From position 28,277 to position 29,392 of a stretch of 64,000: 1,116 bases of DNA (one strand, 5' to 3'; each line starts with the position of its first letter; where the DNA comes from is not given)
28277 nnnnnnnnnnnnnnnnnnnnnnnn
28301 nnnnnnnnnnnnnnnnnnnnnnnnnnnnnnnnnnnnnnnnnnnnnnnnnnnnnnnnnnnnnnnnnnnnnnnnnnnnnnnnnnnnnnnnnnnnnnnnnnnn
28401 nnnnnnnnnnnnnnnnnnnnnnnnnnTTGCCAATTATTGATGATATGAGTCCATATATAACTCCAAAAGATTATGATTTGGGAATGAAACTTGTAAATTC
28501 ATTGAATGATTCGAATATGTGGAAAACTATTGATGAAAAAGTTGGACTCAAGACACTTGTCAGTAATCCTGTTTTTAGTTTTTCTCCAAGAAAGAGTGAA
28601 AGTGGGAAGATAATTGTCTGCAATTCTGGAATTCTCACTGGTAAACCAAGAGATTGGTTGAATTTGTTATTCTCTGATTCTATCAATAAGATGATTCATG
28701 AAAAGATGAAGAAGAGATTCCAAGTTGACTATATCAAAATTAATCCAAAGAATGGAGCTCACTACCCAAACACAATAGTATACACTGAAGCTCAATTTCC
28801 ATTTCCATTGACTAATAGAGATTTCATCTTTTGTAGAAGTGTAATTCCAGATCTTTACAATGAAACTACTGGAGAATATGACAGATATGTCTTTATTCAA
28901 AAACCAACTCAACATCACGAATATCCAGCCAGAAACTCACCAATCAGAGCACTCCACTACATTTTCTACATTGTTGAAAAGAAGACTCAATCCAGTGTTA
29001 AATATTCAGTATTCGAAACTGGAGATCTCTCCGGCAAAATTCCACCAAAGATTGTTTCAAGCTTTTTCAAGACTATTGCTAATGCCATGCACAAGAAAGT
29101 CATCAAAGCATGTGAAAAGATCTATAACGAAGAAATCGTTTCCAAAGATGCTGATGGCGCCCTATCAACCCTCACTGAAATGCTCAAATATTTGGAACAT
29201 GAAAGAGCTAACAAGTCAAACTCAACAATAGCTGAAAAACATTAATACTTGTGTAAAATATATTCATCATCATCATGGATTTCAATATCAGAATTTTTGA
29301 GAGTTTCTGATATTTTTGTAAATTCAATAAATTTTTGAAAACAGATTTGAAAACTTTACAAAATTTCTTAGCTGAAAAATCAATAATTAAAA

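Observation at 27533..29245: RGS domain fused to a START lipid-transfer domain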

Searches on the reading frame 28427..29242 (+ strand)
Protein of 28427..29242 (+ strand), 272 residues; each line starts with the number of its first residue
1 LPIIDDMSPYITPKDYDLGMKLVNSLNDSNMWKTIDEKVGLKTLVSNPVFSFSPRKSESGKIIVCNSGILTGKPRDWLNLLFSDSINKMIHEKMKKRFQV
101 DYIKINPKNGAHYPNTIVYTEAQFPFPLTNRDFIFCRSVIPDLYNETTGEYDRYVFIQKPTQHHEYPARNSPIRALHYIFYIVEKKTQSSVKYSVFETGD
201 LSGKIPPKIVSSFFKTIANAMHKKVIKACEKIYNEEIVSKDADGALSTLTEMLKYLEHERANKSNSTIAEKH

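Call 22: search_solved_structures(query=A3, max_evalue=1, show_alignments=2)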
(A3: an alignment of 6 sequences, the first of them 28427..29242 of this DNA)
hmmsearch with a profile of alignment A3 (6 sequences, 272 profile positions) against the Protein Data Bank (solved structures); distinct sequences matched with E-value up to 1: 2.
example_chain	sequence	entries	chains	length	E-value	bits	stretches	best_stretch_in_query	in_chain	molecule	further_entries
1ln1_A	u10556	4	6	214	5.5e-05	26.1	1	116-232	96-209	Phosphatidylcholine transfer protein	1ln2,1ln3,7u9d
6ser_A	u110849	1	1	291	0.00088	22.1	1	121-240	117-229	START domain-containing protein 10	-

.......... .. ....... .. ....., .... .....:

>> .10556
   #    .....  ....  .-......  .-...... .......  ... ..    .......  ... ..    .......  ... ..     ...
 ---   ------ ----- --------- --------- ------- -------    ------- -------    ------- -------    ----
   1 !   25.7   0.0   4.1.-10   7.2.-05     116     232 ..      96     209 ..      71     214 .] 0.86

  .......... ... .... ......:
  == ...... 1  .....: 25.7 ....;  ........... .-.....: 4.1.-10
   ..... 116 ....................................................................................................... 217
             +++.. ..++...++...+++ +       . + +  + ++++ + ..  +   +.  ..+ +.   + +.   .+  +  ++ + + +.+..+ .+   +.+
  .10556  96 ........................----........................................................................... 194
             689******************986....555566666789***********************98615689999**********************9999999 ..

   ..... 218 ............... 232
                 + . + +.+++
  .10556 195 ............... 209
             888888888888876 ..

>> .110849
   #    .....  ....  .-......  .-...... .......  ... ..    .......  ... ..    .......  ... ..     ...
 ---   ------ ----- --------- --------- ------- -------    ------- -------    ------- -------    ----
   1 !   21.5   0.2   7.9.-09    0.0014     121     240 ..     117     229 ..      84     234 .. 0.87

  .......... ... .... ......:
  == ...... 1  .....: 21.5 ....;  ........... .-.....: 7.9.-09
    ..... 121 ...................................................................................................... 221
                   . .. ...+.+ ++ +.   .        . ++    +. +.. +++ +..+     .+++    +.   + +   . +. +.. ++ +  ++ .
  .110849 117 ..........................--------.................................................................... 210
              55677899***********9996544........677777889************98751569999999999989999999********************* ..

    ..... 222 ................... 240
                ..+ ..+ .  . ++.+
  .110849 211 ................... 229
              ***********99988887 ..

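Call 28: search_protein_representatives(alignment_id=A3)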
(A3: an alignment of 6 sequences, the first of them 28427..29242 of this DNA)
Query: 6 sequences, 272 profile positions. Proteins with E-value up to 0.001 (for the whole library): 126; up to 1e-10: 22; up to 1e-30: 8. The best 126 are listed.
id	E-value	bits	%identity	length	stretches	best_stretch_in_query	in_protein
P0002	1.2e-140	484.1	-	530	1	1-267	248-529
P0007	2.2e-127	440.7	-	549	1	1-268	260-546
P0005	1.5e-112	392.1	-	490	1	2-271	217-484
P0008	3.1e-91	322.1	-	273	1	1-239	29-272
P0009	8.4e-54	199.4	-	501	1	2-267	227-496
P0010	2.3e-35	138.9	-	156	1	136-262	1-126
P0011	1.7e-33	132.8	-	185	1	130-270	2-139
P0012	2.7e-31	125.5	-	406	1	2-125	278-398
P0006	1.0e-28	117.1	-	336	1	3-127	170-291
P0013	8.7e-20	87.8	-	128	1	157-270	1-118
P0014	1.4e-19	87.1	-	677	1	57-265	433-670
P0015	1.3e-17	80.7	-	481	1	5-226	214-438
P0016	2.2e-17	79.9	-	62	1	136-197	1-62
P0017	3.2e-17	79.4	-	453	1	6-247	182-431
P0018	1.8e-16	76.9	-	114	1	157-253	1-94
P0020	8.2e-14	68.2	-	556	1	24-241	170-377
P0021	1.2e-13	67.7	-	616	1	15-253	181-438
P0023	1.4e-11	60.9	-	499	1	5-246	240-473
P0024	6.4e-11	58.7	-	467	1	32-253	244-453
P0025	8.5e-11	58.3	-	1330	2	117-214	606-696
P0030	2.3e-10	56.9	-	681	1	30-235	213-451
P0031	6.0e-10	55.5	-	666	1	45-241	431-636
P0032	1.4e-09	54.3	-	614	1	9-237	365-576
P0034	2.2e-09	53.7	-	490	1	24-258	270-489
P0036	3.8e-09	52.9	-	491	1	5-218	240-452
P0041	1.8e-08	50.7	-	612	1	5-242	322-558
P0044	5.8e-08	49.0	-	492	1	28-255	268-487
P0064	4.7e-06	42.8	-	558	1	9-240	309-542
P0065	4.8e-06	42.7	-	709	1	3-217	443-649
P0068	8.9e-06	41.9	-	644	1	22-231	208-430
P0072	1.3e-05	41.3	-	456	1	5-230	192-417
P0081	2.4e-05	40.5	-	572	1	110-265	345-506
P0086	3.5e-05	39.9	-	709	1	123-239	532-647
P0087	5.6e-05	39.2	-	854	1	8-250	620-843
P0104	2.1e-04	37.3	-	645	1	11-256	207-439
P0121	6.2e-04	35.8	-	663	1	9-260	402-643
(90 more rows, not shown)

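Call 31: list_cluster_members(proteins=[P0009, P0015, P0017, P0014, P0020, P0021, P0023, P0030, P0072, P0068])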
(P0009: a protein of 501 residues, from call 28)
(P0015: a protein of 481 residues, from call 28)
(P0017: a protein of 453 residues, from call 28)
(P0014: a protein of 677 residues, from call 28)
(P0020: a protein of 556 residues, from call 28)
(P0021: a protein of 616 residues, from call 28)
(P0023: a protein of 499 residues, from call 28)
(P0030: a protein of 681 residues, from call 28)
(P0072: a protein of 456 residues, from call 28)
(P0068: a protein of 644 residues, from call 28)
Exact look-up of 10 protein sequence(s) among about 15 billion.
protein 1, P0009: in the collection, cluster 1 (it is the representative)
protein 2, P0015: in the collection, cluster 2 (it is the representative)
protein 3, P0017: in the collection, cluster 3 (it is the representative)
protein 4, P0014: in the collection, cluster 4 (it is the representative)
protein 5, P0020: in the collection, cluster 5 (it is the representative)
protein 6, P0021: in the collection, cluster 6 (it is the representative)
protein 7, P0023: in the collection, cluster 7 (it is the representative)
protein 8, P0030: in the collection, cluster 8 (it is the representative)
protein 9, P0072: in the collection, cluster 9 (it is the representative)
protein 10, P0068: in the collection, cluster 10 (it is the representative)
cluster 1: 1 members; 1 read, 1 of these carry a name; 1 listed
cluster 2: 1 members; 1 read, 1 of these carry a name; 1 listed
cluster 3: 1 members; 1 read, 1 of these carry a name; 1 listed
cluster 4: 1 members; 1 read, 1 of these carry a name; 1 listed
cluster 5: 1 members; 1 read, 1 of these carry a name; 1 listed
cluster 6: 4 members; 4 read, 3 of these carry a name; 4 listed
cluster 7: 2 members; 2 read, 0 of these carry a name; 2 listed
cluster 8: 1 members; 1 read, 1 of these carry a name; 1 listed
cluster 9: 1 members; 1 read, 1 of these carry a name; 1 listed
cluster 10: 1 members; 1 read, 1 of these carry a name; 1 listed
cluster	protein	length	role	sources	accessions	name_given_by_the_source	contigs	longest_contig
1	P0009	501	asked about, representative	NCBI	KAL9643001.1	hypothetical protein ABK040_010692 [Willaertia magna]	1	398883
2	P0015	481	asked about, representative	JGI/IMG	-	hypothetical protein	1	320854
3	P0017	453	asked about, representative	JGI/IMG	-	hypothetical protein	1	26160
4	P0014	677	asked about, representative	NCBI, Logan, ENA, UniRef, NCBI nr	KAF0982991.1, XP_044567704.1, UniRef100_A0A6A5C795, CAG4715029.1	hypothetical protein FDP41_010969 [Naegleria fowleri] | RGS domain-containing protein n=1 Tax=Naegleria fowleri TaxID=5763 RepID=A0A6A5C795_NAEFO | uncharacterized protein FDP41_010969 [Naegleria fowleri]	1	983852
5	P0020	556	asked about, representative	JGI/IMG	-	hypothetical protein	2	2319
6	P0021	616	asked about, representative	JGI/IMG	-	hypothetical protein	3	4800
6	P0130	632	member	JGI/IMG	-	hypothetical protein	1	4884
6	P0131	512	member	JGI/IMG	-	hypothetical protein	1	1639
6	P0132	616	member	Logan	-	-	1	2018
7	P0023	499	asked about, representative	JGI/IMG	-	-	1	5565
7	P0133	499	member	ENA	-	-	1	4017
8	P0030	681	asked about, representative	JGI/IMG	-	hypothetical protein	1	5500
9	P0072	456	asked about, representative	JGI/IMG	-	hypothetical protein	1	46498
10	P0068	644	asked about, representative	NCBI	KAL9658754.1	hypothetical protein ABK040_005909 [Willaertia magna]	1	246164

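Call 33: search_protein_families(library=pfam, proteins=[P0009, P0014, P0015, P0017, P0020, P0021, P0023, P0024, P0030, P0068], max_evalue=0.01)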
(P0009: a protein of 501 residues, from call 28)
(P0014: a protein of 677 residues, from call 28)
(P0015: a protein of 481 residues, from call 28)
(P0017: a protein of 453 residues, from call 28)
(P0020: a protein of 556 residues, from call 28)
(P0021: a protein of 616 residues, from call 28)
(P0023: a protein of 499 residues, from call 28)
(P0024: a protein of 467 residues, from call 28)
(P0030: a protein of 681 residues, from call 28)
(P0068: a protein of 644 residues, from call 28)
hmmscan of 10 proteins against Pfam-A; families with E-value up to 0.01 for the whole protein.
P0009 (501 aa): 3 families
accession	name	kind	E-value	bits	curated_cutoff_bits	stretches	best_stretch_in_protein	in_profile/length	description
PF00615.24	RGS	-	4.8e-17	62.9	23.9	1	45-172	3-117/117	Regulator of G protein signaling domain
PF11274.14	DUF3074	-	0.0072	16.7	27.5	0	303-400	27-124/185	Protein of unknown function (DUF3074)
PF01852.25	START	-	0.0092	15.8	22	0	341-456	94-205/207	START domain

P0014 (677 aa): 3 families
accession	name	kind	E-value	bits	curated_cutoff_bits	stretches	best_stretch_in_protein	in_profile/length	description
PF00615.24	RGS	-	4.5e-13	50.1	23.9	1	132-242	11-114/117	Regulator of G protein signaling domain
PF01852.25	START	-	5.3e-10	39.5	22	1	517-622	89-186/207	START domain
PF11274.14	DUF3074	-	0.00046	20.6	27.5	1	507-614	45-162/185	Protein of unknown function (DUF3074)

P0015 (481 aa): 2 families
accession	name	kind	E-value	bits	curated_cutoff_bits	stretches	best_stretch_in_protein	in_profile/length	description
PF00615.24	RGS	-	1.1e-20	74.6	23.9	1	43-170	2-117/117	Regulator of G protein signaling domain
PF01852.25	START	-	2.3e-05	24.3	22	1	234-422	14-182/207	START domain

P0017 (453 aa): 1 family
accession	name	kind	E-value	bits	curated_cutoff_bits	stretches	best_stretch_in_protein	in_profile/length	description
PF00615.24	RGS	-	9.1e-16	58.7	23.9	1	15-136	3-115/117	Regulator of G protein signaling domain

P0020 (556 aa): 4 families
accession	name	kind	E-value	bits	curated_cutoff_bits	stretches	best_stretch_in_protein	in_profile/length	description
PF04940.18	BLUF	-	9.3e-27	93.4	25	1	418-512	1-92/92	Sensors of blue-light using FAD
PF00615.24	RGS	-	1e-10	42.5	23.9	1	10-124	2-116/117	Regulator of G protein signaling domain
PF01852.25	START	-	2.3e-10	40.6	22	1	166-369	9-204/207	START domain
PF24787.1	TEX47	-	0.0011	19.1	25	1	418-524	2-116/192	Testis-expressed protein 47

P0021 (616 aa): 4 families
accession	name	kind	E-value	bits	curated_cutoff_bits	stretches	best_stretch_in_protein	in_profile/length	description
PF04940.18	BLUF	-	6.6e-25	87.5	25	1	463-556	2-92/92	Sensors of blue-light using FAD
PF00615.24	RGS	-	5.6e-12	46.5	23.9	1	16-133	1-112/117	Regulator of G protein signaling domain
PF11428.13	DUF3196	-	0.006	16.7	28.2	0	535-602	125-191/264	Protein of unknown function (DUF3196)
PF11274.14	DUF3074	-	0.0068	16.8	27.5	0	312-374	67-135/185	Protein of unknown function (DUF3074)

P0023 (499 aa): 2 families
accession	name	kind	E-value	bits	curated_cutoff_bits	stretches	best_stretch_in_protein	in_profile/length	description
PF00615.24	RGS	-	5.4e-16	59.5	23.9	1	50-159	12-115/117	Regulator of G protein signaling domain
PF01852.25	START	-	3.5e-07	30.3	22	1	263-458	17-202/207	START domain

P0024 (467 aa): 2 families
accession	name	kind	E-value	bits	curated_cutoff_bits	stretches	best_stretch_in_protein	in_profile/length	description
PF00615.24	RGS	-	8.7e-12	45.9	23.9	1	24-164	2-116/117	Regulator of G protein signaling domain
PF01852.25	START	-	1.8e-07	31.2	22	1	242-421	19-188/207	START domain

P0030 (681 aa): 3 families
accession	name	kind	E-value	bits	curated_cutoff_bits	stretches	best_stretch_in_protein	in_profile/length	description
PF04940.18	BLUF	-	1.3e-23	83.4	25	1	495-587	3-92/92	Sensors of blue-light using FAD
PF00615.24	RGS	-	2.2e-11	44.6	23.9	1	20-151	2-112/117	Regulator of G protein signaling domain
PF01852.25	START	-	1.9e-06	27.8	22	1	287-418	47-174/207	START domain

P0068 (644 aa): 3 families
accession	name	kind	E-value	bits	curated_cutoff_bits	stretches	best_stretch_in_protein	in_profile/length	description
PF04940.18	BLUF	-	4.4e-22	78.4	25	1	493-587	1-91/92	Sensors of blue-light using FAD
PF00615.24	RGS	-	8e-18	65.4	23.9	1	27-149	2-117/117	Regulator of G protein signaling domain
PF11274.14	DUF3074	-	0.0044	17.4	27.5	0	297-378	36-123/185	Protein of unknown function (DUF3074)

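Call 34: list_cluster_members(proteins=[P0007, P0012, P0024, P0031, P0032, P0081, P0086, P0087, P0025, P0121])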
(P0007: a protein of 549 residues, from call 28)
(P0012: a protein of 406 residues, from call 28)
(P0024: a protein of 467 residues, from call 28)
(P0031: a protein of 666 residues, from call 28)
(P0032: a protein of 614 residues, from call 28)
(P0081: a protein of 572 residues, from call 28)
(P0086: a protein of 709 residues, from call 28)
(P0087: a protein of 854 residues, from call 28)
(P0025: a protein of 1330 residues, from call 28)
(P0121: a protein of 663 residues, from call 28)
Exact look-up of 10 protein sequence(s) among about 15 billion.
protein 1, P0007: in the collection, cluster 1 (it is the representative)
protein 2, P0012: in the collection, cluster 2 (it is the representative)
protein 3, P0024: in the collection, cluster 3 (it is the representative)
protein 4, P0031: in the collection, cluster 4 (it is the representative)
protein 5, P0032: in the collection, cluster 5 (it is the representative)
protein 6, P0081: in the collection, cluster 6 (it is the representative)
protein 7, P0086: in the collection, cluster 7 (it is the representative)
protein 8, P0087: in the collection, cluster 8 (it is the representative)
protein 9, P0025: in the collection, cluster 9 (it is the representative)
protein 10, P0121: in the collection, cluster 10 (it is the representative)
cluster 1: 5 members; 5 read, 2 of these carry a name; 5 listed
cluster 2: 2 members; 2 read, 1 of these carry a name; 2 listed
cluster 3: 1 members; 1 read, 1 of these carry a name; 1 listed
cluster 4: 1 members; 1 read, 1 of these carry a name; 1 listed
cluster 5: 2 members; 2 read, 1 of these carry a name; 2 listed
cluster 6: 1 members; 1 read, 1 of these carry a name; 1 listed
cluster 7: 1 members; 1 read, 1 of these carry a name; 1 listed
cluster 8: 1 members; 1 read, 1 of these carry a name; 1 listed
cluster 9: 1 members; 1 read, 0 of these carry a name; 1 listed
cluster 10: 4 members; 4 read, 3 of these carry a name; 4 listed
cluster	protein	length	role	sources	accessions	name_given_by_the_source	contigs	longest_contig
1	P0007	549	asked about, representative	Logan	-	-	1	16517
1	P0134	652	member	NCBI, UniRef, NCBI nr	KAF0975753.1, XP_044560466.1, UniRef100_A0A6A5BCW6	hypothetical protein FDP41_005080 [Naegleria fowleri] | RGS domain-containing protein n=1 Tax=Naegleria fowleri TaxID=5763 RepID=A0A6A5BCW6_NAEFO | uncharacterized protein FDP41_005080 [Naegleria fowleri]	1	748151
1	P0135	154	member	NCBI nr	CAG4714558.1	unnamed protein product [Naegleria fowleri]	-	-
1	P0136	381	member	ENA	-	-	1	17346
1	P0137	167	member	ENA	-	-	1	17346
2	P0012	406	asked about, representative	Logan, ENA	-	-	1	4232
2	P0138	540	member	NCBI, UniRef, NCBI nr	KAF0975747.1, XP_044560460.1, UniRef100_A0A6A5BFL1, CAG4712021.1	hypothetical protein FDP41_005074 [Naegleria fowleri] | RGS domain-containing protein n=1 Tax=Naegleria fowleri TaxID=5763 RepID=A0A6A5BFL1_NAEFO | uncharacterized protein FDP41_005074 [Naegleria fowleri]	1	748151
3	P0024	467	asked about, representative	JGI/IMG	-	hypothetical protein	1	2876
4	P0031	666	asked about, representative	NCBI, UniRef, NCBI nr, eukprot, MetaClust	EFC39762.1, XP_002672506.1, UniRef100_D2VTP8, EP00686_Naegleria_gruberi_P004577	predicted protein [Naegleria gruberi] | Predicted protein n=1 Tax=Naegleria gruberi TaxID=5762 RepID=D2VTP8_NAEGR | uncharacterized protein NAEGRDRAFT_72378 [Naegleria gruberi]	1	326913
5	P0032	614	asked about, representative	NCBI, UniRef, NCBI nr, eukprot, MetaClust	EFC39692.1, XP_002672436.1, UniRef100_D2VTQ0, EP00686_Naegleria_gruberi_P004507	predicted protein [Naegleria gruberi] | Predicted protein n=1 Tax=Naegleria gruberi TaxID=5762 RepID=D2VTQ0_NAEGR | uncharacterized protein NAEGRDRAFT_52170 [Naegleria gruberi]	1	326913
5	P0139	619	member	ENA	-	-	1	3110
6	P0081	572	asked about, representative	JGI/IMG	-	hypothetical protein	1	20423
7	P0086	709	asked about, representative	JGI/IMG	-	hypothetical protein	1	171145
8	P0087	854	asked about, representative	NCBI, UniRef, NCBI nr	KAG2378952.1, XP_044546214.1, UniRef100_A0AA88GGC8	hypothetical protein C9374_007590 [Naegleria lovaniensis] | RGS domain-containing protein n=1 Tax=Naegleria lovaniensis TaxID=51637 ... | uncharacterized protein C9374_007590 [Naegleria lovaniensis]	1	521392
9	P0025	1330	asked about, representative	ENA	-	-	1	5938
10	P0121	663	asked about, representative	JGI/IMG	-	-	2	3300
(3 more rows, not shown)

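Call 45: find_homologous_proteins(query=A5, max_evalue=0.001)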
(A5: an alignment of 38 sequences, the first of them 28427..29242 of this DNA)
Query A5 (38 sequences) (272 aa, profile of the alignment): 1 proteins with E <= 0.001 among 1907 candidates.
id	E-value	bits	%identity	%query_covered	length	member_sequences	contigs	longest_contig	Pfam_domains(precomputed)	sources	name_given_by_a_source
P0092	1.5e-61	226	21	42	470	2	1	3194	PF00615.25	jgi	-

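Call 51: predict_structure(alignment_id=A5)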
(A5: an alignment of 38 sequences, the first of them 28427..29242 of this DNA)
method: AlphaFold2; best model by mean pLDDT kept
length: 272 residues; sequences in the alignment: 38
mean_pLDDT: 91.9   pTM: 0.90
mean pLDDT of the five models: 91.9, 90.9, 90.4, 89.9, 89.7
residues with pLDDT >= 90: 190; 70-90: 80; 50-70: 2; < 50: 0
segments of 3 or more residues with pLDDT < 50: none
pLDDT, mean of each block of 10 residues (from residue 1): 92 97 97 94 94 83 94 92 85 91 97 98 90 97 97 98 88 93 97 95 85 83 85 79 95 97 91 71
secondary structure, 60 per line:
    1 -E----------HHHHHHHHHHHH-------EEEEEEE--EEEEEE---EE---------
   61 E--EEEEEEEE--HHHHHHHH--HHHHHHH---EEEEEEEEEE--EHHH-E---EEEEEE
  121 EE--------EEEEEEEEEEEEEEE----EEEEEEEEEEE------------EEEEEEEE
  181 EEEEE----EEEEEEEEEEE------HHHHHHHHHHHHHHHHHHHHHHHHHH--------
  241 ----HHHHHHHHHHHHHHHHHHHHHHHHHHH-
elements in order: H13-24 E32-38 E41-46 E64-71 H74-81 H84-90 E94-103 E115-122 E131-145 E150-160 E173-185 E190-200 H207-232 H245-271

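Call 53: fold_search(model_id=the predicted structure, library=pdb)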
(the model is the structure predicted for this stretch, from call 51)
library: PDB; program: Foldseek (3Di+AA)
matches with E <= 10: 1582; with E <= 0.001: 114
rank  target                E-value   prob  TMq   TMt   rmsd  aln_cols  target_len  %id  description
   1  6ser                  1.7e-12  1.00  0.63  0.69   4.1       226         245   18  Crystal structure of human STARD10 (released 2020-08-26)
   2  2r55_A                6.6e-12  1.00  0.59  0.74   4.0       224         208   17  Human StAR-related lipid transfer protein 5 (released 2007-09-18)
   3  3h3q_B                3.1e-11  1.00  0.61  0.70   4.3       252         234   14  Crystal structure of the CERT START domain in complex with HPA-13 (released 2010-03-02)
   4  2e3o                  4.6e-11  1.00  0.61  0.71   4.6       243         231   13  Crystal structure of CERT START domain in complex with C16-ceramide (P212121) (released 2007-12-18)
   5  2z9z                  4.6e-11  1.00  0.58  0.65   5.1       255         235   14  Crystal structure of CERT START domain(N504A mutant), in complex with C10-diacylglycerol (released 2008-02-12)
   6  5zyh                  6.5e-11  1.00  0.59  0.69   4.7       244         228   13  Crystal structure of CERT START domain in complex with compound E5 (released 2019-02-27)
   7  6iez                  7.6e-11  1.00  0.62  0.72   4.5       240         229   13  Crystal structure of CERT START domain in complex with compound B16 (released 2019-02-27)
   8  6j81                  9.0e-11  1.00  0.61  0.72   4.5       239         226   13  Crystal structure of CERT START domain in complex with compound E14 (released 2019-02-27)
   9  5jjd_B                9.5e-11  1.00  0.61  0.70   4.3       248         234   14  crystal structure of the ceramide transfer protein PH and START domain complex (released 2017-07-05)
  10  5zyi                  1.0e-10  1.00  0.63  0.73   4.1       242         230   14  Crystal structure of CERT START domain in complex with compound E16 (released 2019-02-27)
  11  2e3n                  1.0e-10  1.00  0.62  0.72   4.7       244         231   14  Crystal structure of CERT START domain in complex with C6-ceramide (P212121) (released 2007-12-18)
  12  2e3r_B                1.2e-10  1.00  0.61  0.72   4.6       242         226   14  Crystal structure of CERT START domain in complex with C18-ceramide (P1) (released 2007-12-18)
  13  2z9y                  1.2e-10  1.00  0.61  0.71   5.0       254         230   12  Crystal structure of CERT START domain in complex with C10-diacylglycerol (released 2008-02-12)
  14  2e3m                  1.3e-10  1.00  0.60  0.68   5.3       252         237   13  Crystal structure of CERT START domain (released 2007-12-18)
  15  6l1d_A                1.4e-10  1.00  0.57  0.75   4.0       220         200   10  Structure of human StAR-related lipid transfer protein 4 (released 2019-10-30)
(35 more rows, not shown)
